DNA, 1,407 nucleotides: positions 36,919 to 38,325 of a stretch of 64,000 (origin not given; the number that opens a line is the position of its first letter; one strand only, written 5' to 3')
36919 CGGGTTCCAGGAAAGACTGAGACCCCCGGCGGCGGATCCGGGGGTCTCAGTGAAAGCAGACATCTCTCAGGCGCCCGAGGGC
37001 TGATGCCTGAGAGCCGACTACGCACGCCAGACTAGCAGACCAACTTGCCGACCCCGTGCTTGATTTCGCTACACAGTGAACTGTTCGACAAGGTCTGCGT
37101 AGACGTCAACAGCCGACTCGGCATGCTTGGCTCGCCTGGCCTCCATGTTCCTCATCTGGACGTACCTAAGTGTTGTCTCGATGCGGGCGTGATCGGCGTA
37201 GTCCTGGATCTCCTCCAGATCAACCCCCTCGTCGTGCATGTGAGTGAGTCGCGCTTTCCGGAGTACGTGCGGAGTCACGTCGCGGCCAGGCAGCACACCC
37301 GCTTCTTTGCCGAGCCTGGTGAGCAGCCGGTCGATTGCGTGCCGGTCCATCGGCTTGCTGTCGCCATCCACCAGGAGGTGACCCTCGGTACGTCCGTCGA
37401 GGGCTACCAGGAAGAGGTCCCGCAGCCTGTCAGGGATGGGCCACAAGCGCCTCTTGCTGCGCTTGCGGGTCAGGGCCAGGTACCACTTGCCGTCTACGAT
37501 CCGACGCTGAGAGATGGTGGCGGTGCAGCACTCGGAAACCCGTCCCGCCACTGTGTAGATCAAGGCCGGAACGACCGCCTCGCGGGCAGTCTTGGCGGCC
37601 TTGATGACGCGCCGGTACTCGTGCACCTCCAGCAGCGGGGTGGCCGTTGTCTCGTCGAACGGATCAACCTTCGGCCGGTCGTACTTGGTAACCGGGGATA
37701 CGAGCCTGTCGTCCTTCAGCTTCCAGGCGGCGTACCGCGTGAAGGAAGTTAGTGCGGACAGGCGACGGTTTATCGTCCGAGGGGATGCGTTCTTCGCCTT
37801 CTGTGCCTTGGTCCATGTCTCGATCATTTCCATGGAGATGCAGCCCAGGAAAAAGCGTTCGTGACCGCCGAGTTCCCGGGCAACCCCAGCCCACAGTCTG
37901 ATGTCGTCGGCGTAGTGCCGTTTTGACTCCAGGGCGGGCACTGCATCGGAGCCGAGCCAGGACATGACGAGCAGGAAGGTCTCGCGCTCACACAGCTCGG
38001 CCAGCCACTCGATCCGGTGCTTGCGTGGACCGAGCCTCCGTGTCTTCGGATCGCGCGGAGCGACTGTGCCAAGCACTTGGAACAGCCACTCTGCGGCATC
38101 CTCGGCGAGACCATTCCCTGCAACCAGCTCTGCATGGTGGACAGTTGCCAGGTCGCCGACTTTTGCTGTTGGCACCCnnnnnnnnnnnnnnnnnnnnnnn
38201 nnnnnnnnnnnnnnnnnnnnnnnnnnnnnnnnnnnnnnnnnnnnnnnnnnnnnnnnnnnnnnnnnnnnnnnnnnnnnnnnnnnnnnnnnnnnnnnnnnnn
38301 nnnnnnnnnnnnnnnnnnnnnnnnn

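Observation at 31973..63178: Recurrent 12-bp palindrome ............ marks a phage regulon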

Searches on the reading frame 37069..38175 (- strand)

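Call 83: search_protein_families(library=pfam, proteins=[window:37069-38175:-], max_evalue=0.01)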
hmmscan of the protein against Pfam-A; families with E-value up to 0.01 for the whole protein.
window:37069-38175:- (368 aa): 2 families
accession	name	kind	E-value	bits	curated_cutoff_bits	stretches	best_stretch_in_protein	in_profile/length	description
PF00589.27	Phage_integrase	-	1.1e-21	77.7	27.1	1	182-341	3-168/172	Phage integrase family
PF02899.23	Phage_int_SAM_1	-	4.4e-07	30.5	22.3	1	84-151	18-81/83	Phage integrase, N-terminal SAM-like domain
